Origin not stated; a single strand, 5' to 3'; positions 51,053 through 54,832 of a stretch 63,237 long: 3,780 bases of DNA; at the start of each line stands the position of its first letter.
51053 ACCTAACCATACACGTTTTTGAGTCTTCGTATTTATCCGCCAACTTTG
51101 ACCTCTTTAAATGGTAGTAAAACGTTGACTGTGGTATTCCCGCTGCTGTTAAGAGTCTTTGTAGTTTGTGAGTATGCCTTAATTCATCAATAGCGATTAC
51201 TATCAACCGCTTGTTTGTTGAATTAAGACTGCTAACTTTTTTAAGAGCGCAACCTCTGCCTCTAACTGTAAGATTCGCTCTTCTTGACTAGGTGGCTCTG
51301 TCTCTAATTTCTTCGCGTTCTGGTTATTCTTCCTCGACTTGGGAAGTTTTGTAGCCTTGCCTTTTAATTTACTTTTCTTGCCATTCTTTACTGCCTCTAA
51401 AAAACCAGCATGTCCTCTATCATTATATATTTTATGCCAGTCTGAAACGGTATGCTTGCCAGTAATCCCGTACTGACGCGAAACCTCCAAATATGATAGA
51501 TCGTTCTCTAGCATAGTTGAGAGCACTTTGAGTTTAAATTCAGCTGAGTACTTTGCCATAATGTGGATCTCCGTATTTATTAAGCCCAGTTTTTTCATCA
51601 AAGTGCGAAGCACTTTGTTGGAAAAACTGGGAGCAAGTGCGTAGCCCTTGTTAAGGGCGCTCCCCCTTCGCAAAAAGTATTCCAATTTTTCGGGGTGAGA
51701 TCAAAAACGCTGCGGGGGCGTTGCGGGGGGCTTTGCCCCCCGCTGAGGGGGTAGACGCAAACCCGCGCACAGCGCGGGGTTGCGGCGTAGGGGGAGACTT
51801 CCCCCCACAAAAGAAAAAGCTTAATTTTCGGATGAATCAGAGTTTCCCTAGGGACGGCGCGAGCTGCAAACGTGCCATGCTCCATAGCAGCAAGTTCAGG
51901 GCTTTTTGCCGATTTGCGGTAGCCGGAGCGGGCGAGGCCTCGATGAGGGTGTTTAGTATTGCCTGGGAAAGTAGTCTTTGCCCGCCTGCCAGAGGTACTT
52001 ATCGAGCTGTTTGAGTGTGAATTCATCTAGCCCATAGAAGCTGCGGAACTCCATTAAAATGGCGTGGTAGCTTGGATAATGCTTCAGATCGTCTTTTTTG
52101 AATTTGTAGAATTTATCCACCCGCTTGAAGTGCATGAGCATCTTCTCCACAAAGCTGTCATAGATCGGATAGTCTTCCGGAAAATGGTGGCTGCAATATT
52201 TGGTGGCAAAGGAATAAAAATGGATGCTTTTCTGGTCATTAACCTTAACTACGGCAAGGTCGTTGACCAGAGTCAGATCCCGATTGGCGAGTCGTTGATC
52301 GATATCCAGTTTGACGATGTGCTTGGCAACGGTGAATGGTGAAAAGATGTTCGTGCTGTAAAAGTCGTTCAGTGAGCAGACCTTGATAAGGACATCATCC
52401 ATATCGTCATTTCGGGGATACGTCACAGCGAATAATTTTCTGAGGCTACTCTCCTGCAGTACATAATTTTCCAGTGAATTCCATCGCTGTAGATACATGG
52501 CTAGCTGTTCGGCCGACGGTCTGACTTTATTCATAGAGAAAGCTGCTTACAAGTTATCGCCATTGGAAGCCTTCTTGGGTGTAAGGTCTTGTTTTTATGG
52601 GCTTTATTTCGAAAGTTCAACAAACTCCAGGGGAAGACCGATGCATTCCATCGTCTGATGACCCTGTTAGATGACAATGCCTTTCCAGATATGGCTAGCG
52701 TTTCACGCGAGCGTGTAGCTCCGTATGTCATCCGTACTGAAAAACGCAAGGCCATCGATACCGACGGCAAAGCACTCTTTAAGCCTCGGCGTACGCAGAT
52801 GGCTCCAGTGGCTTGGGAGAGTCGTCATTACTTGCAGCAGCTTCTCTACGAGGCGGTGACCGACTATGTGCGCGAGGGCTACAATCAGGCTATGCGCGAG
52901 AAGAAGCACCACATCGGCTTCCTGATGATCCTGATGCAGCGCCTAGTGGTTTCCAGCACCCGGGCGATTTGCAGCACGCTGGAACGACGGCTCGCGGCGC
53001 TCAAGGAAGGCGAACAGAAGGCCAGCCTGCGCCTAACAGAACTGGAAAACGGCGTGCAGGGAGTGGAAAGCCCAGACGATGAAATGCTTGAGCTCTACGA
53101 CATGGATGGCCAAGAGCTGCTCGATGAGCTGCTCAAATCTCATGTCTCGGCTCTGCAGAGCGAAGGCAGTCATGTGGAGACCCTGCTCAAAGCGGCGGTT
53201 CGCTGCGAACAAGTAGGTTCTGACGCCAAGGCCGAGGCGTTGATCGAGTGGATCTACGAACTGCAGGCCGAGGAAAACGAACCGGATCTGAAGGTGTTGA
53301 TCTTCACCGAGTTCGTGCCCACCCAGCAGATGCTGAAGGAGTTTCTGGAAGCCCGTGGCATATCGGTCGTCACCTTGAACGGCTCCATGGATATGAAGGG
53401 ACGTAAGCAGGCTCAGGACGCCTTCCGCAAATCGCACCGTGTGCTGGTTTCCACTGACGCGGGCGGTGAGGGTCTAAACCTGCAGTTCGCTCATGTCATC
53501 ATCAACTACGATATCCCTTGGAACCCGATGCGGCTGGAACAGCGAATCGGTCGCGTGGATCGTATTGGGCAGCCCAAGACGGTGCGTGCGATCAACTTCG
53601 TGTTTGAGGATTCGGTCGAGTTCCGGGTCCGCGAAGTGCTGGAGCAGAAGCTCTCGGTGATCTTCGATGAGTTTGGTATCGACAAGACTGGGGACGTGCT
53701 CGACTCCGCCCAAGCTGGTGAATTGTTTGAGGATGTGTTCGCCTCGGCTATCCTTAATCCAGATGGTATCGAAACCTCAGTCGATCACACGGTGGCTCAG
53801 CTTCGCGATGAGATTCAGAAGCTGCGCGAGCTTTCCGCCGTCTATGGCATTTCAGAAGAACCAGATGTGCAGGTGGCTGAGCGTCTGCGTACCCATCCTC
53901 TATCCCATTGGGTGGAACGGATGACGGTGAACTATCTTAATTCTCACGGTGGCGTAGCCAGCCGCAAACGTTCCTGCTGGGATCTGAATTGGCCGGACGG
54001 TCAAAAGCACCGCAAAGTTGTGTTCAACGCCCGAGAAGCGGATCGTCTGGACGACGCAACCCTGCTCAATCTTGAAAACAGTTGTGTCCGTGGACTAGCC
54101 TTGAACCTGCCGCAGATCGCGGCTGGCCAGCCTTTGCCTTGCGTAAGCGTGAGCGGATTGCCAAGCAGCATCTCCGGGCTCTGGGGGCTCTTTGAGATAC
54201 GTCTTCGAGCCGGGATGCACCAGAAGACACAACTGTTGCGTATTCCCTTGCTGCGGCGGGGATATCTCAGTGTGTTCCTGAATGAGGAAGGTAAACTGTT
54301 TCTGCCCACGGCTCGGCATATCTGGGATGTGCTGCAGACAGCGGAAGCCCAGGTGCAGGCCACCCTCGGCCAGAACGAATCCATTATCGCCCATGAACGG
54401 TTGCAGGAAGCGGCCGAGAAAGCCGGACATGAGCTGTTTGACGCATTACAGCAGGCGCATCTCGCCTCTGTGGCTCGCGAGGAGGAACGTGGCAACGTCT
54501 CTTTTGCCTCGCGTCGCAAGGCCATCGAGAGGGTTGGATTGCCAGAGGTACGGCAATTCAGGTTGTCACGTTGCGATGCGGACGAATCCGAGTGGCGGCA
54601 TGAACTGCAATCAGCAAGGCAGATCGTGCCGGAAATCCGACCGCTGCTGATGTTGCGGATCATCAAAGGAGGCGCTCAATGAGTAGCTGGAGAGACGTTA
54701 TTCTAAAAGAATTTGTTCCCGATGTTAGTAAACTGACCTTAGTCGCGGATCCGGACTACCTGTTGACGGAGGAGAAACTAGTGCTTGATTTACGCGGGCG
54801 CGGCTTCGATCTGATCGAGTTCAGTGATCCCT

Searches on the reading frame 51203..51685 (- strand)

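Call 48: search_protein_families(library=pfam, proteins=[window:51203-51685:-], max_evalue=0.01)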
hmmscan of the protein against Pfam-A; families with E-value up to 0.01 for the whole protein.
window:51203-51685:- (160 aa): 2 families
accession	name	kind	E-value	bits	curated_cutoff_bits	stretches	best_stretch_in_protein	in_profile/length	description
PF01527.26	HTH_Tnp_1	-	1.4e-05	25.6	24.1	1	44-88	5-48/75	Transposase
PF13384.12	HTH_23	-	0.0084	16.3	24.6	0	59-94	14-48/50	Homeodomain-like domain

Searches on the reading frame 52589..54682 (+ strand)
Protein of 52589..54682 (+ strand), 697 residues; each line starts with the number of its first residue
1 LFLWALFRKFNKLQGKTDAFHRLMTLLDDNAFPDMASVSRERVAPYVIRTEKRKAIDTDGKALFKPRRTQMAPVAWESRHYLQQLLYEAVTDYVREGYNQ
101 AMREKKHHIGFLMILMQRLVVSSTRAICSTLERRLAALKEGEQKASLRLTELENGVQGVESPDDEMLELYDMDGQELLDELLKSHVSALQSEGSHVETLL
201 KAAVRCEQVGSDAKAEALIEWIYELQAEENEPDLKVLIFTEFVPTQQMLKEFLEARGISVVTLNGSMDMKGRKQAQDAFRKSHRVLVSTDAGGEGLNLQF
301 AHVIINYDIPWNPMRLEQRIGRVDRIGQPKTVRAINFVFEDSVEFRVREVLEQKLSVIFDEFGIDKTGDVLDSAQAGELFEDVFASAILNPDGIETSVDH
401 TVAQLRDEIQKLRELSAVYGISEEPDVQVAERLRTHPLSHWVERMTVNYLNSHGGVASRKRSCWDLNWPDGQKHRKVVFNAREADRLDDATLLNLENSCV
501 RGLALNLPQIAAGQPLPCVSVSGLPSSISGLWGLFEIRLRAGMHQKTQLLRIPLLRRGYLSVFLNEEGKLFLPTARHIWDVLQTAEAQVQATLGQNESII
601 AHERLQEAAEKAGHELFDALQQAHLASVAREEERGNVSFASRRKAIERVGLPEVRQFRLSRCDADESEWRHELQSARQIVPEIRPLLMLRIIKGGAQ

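Call 3: search_protein_families(library=pfam, proteins=[window:52589-54682:+], max_evalue=0.1)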
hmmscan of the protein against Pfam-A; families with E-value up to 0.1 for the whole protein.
window:52589-54682:+ (697 aa): 3 families
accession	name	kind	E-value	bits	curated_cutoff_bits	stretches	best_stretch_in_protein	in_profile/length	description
PF00271.37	Helicase_C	-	3.5e-25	88.8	23.5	1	216-327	4-110/110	Helicase conserved C-terminal domain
PF25554.1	PTS_EIIB_BC_N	-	0.0003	21.3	27.4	1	590-632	8-50/88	PTS system fructose specific EIIB'BC N-terminal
PF22590.2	Cas3-like_C_2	-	0.089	13.5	27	0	258-325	30-103/106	CRISPR-associated nuclease/helicase Cas3, C-terminal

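Call 4: search_protein_families(library=padloc, proteins=[window:52589-54682:+], max_evalue=0.1)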
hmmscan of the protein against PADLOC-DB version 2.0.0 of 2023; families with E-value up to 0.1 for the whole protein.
window:52589-54682:+ (697 aa): 57 families (the best 25 are shown)
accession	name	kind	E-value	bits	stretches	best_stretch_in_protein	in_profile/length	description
PDLC02500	BrxHI|BrxHII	-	0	1094.2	1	14-694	274-931/933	BrxHI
PDLC02504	BrxHI|BrxHII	-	1e-54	183.9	1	14-373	277-626/971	BrxHII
PDLC02621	DrmD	-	5e-53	178.6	1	15-344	304-649/1040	DrmD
PDLC00659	HmaA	-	5e-47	158.4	1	14-387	272-670/1176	SNF2 helicase / DEAD-box helicase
PDLC02620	DrmD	-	5.3e-45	151.8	1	14-412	269-665/1060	DrmD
PDLC02619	DrmD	-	6.6e-39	131.7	2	276-381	483-587/872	DrmD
PDLC02572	DrmA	-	6.3e-38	128.3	1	5-336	289-631/1043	DrmA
PDLC02623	DrmD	-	1e-37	127.4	1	82-401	413-694/1040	DrmD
PDLC02632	DrmD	-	1.1e-32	111.4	1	6-331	295-629/662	DrmD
PDLC02624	DrmD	-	2.6e-26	90.3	1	6-330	136-469/652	DrmD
PDLC02634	DrmD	-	3.3e-26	89.4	1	14-396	258-658/900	DrmD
PDLC02633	DrmD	-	1.1e-23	81.2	1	13-338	304-641/839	DrmD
PDLC02193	PLD_Helicase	-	8e-22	75.2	1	276-363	746-835/905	-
PDLC02843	DpdE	-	7.4e-19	65.2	1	201-456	542-800/1091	DpdE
PDLC00633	ZorD1|ZorD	-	3e-18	63.3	1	207-356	728-879/908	"SWI2/SNF2 helicase, Mrr-like nuclease"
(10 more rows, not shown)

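Call 5: search_protein_families(library=ncbifam, proteins=[window:52589-54682:+], max_evalue=0.1)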
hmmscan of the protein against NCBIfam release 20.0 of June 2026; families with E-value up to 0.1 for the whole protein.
window:52589-54682:+ (697 aa): 24 families
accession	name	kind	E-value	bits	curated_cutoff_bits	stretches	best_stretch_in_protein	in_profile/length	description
NF038317.1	DISARM_DrmD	equivalog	8.2e-62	209.8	610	1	14-384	287-670/1021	DISARM system SNF2-like helicase DrmD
NF038318.1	DISARM_DrmD_b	equivalog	6.1e-38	130.5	950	2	275-381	479-584/868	DISARM system SNF2-like helicase DrmD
NF042964.1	phospholipD_antiphage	equivalog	6.5e-31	107.5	1100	1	82-363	570-827/895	phospholipase D-like domain-containing anti-phage protein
NF041062.1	DpdE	equivalog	1.4e-29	102.7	500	1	48-435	412-749/1048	protein DpdE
NF003426.0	PRK04914.1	equivalog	6.3e-22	77.6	576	1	211-357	474-622/959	RNA polymerase-associated protein RapA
NF058637.1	helic_SCO1167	equivalog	1.7e-19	69.5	1200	1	213-355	763-903/932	SCO1167/SCO6262 family helicase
NF053675.1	pilus_reg_Snf2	equivalog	1.7e-16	59.5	1100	1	225-358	869-1004/1029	pilus expression-regulating Snf2 family helicase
NF008744.0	PRK11776.1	equivalog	1.8e-12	46.6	524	1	235-340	244-348/460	ATP-dependent RNA helicase DbpA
NF008394.0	PRK11192.1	equivalog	5.7e-11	41.9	507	1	235-338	249-351/441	ATP-dependent RNA helicase SrmB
NF010337.0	PRK13766.1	equivalog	2.2e-10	39.3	610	1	212-327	347-469/781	Hef nuclease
NF041790.1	anti-phage_ZorD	equivalog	4.7e-10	38.1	1500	1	220-332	908-1030/1035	type I Zorya anti-phage system protein ZorD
NF053631.1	RNA_helic_CshA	equivalog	6.2e-10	38.5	646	1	238-345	242-348/434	degradosome RNA helicase CshA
NF002340.1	PRK01297.1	equivalog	7.1e-10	38.2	564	1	223-342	241-357/372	ATP-dependent RNA helicase RhlB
NF053711.1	RNA_heli_RhlE1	exception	1.7e-09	37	750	1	234-346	245-356/434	RNA helicase RhlE1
NF008642.0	PRK11634.1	equivalog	2.1e-09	36.3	989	1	236-357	248-366/628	DEAD/DEAH family ATP-dependent RNA helicase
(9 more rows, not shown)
